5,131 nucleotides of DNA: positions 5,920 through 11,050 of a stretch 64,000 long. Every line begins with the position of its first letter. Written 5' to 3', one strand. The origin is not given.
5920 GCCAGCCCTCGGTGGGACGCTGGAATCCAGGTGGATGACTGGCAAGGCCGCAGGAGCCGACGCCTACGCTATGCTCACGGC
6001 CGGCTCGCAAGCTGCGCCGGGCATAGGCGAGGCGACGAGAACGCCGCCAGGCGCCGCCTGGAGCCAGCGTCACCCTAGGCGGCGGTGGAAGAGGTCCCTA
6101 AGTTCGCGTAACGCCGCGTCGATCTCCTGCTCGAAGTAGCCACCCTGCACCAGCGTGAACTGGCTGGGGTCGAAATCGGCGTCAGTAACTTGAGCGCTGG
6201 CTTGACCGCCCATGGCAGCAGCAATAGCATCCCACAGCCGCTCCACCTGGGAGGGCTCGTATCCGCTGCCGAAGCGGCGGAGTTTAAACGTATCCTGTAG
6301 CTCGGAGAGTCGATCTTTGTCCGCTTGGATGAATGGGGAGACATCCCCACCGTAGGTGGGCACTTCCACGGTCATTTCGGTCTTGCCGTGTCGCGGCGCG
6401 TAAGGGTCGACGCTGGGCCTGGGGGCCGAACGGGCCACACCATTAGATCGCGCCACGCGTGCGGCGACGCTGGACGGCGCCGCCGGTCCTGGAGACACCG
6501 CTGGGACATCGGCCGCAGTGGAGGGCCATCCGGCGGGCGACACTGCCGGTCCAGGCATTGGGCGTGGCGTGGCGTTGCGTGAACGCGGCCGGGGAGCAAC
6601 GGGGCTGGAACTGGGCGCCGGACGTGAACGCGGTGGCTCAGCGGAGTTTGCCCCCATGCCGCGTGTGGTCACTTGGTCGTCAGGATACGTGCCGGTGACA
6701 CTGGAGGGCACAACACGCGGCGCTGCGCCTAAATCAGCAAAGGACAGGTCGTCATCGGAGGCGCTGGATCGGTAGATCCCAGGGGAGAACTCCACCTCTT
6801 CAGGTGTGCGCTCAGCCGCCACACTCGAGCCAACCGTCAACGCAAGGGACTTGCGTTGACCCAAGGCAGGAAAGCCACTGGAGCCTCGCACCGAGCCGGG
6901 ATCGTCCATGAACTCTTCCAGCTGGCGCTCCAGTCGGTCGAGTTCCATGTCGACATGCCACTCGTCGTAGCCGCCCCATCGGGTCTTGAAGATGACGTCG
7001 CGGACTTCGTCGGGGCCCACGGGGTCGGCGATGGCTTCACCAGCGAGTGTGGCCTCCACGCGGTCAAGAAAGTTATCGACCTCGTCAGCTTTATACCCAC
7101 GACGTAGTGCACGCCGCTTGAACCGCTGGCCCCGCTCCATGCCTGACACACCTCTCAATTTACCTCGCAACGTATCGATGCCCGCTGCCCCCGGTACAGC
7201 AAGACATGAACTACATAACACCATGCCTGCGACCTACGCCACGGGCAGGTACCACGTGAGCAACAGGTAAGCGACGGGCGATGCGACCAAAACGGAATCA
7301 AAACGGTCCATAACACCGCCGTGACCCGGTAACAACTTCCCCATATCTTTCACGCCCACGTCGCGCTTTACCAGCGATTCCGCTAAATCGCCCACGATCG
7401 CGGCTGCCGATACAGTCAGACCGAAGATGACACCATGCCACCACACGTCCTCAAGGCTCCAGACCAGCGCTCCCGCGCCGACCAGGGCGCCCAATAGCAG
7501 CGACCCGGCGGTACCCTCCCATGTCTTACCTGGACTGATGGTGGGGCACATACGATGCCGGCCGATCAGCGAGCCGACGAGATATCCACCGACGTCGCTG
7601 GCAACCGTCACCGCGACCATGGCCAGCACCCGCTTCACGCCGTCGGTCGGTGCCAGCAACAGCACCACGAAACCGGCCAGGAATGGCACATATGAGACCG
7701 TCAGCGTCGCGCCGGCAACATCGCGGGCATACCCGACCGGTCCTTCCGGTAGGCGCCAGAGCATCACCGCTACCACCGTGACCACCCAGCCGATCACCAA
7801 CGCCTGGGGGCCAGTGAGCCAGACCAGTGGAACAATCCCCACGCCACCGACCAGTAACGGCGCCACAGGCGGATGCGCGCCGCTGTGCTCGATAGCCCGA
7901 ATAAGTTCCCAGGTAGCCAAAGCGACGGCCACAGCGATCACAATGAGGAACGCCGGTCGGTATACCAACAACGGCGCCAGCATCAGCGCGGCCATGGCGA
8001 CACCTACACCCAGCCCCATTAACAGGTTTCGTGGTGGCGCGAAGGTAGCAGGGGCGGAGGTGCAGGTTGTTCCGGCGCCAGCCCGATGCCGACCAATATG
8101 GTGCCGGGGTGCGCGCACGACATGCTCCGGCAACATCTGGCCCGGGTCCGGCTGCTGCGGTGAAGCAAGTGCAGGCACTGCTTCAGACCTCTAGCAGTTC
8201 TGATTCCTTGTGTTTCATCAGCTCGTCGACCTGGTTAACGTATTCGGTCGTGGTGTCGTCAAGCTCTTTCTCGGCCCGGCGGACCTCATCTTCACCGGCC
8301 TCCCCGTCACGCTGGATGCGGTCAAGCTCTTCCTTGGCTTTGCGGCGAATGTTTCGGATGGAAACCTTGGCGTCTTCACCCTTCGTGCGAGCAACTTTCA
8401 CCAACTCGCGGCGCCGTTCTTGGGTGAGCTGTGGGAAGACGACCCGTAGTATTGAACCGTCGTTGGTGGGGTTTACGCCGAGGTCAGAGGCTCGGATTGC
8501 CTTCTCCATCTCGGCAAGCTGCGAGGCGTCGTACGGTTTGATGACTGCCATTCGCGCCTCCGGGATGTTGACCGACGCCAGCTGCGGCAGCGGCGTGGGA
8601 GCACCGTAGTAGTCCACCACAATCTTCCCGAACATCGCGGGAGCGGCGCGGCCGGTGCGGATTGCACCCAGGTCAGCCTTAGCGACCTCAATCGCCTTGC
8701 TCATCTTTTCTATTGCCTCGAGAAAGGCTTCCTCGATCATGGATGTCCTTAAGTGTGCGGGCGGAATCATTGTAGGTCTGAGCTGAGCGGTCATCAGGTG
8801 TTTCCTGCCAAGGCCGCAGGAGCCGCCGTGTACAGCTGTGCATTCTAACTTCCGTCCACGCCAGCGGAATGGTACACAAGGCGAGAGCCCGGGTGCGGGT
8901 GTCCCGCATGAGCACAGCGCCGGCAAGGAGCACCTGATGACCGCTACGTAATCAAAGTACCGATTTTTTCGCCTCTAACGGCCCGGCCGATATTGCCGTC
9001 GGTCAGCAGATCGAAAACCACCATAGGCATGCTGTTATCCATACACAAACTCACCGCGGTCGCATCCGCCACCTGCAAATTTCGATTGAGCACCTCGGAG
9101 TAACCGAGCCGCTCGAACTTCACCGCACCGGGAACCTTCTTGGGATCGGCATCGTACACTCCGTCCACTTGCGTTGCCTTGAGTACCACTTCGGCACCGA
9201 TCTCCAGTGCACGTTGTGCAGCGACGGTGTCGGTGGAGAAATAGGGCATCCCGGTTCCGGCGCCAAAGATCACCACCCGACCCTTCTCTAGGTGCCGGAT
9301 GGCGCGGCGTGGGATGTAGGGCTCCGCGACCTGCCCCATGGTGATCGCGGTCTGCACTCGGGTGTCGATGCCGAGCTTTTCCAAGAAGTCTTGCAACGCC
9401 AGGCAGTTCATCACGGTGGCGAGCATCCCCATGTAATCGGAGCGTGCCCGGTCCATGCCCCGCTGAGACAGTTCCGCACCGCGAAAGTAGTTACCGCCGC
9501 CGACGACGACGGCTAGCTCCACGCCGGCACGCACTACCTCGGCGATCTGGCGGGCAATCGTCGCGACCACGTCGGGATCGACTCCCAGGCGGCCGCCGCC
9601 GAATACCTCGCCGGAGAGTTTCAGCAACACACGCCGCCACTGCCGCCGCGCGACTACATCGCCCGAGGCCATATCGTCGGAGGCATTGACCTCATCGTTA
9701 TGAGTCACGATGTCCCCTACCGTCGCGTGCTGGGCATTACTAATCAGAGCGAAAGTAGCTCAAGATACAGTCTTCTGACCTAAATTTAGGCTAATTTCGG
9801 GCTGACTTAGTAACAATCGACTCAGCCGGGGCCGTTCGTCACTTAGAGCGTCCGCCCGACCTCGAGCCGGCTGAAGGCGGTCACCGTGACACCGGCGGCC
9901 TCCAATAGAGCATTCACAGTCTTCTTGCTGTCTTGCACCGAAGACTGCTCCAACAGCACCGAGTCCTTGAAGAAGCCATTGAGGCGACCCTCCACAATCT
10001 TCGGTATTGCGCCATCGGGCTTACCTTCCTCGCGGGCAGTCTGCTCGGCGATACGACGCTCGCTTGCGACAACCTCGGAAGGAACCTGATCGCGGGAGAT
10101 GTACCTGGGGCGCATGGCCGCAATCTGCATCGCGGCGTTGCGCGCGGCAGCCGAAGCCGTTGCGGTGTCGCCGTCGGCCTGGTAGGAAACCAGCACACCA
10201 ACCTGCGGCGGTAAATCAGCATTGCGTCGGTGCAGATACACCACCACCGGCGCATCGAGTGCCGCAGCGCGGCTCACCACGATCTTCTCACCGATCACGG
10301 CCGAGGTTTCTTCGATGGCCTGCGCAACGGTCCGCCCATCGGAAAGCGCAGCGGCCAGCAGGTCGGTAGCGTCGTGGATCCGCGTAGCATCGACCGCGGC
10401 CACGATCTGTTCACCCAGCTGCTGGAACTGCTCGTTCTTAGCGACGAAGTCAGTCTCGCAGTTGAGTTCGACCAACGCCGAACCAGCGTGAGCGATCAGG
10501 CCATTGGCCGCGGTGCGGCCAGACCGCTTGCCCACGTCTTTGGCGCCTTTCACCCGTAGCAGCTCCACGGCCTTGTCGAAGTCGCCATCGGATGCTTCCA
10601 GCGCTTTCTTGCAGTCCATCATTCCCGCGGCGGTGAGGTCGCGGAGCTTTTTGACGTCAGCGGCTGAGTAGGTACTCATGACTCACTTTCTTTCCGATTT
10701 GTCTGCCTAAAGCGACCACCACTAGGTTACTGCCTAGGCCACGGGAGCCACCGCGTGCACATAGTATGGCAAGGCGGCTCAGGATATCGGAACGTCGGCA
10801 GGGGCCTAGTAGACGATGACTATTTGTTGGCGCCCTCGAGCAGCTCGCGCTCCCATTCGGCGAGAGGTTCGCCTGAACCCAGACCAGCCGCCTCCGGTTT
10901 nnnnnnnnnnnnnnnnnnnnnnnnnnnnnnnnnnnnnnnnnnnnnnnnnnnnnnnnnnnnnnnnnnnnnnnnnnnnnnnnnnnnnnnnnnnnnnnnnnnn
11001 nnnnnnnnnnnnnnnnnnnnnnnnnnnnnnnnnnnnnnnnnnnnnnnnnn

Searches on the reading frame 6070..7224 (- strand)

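Call 10: search_protein_families(library=pfam, proteins=[window:6070-7224:-], max_evalue=0.01)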
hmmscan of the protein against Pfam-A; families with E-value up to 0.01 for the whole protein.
window:6070-7224:- (384 aa): 1 family
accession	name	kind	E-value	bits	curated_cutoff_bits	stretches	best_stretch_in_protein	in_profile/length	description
PF05103.18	DivIVA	-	7e-08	32.9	28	0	33-59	9-33/131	DivIVA protein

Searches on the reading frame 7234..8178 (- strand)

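Call 60: search_protein_families(library=pfam, proteins=[window:7234-8178:-], max_evalue=0.0001)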
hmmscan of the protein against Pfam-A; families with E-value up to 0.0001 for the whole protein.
window:7234-8178:- (314 aa): 1 family
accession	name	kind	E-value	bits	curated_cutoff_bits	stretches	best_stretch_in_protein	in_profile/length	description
PF01148.25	CTP_transf_1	-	2.4e-55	188.7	24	1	58-308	6-262/264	Cytidylyltransferase family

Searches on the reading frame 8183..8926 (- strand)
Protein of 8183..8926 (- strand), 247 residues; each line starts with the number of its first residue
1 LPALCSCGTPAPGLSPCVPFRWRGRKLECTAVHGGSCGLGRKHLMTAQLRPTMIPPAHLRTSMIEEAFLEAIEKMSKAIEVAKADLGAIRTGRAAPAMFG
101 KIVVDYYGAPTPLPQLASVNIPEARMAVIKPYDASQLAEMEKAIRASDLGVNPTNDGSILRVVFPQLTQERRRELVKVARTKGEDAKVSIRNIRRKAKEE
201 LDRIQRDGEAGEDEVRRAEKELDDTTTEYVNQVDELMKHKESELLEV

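Call 60: search_protein_families(library=pfam, proteins=[window:8183-8926:-], max_evalue=0.0001)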
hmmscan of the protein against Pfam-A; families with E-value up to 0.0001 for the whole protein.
window:8183-8926:- (247 aa): 1 family
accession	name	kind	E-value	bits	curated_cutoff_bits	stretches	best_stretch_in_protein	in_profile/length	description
PF01765.24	RRF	-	1.6e-62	210.6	29.7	1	83-245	2-164/164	Ribosome recycling factor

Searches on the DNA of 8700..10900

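Call 79: search_rna_families(source=window, start=8700, end=10900, threshold=evalue, max_evalue=1)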
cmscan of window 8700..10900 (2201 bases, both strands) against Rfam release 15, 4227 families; matches with E-value up to 1: 0.
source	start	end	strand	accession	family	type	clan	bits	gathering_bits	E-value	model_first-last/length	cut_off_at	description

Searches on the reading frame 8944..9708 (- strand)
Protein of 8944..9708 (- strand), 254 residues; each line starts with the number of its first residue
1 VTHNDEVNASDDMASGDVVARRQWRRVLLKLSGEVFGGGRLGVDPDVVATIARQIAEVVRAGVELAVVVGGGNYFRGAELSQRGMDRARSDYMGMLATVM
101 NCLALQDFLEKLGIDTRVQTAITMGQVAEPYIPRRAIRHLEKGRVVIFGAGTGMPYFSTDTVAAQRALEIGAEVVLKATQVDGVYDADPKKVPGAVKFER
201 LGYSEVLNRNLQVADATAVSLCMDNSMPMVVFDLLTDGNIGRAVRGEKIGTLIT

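Call 60: search_protein_families(library=pfam, proteins=[window:8944-9708:-], max_evalue=0.0001)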
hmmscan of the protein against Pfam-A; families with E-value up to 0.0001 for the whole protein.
window:8944-9708:- (254 aa): 1 family
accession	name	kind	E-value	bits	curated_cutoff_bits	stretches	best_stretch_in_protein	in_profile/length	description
PF00696.33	AA_kinase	-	2e-33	116.5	24.9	1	26-233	2-234/234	Amino acid kinase family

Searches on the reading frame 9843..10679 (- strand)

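Call 60: search_protein_families(library=pfam, proteins=[window:9843-10679:-], max_evalue=0.0001)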
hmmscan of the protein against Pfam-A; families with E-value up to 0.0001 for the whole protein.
window:9843-10679:- (278 aa): 1 family
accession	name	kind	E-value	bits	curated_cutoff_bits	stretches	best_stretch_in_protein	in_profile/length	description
PF00889.24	EF_TS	-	2.4e-63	213.8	27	1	68-275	2-203/204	Elongation factor TS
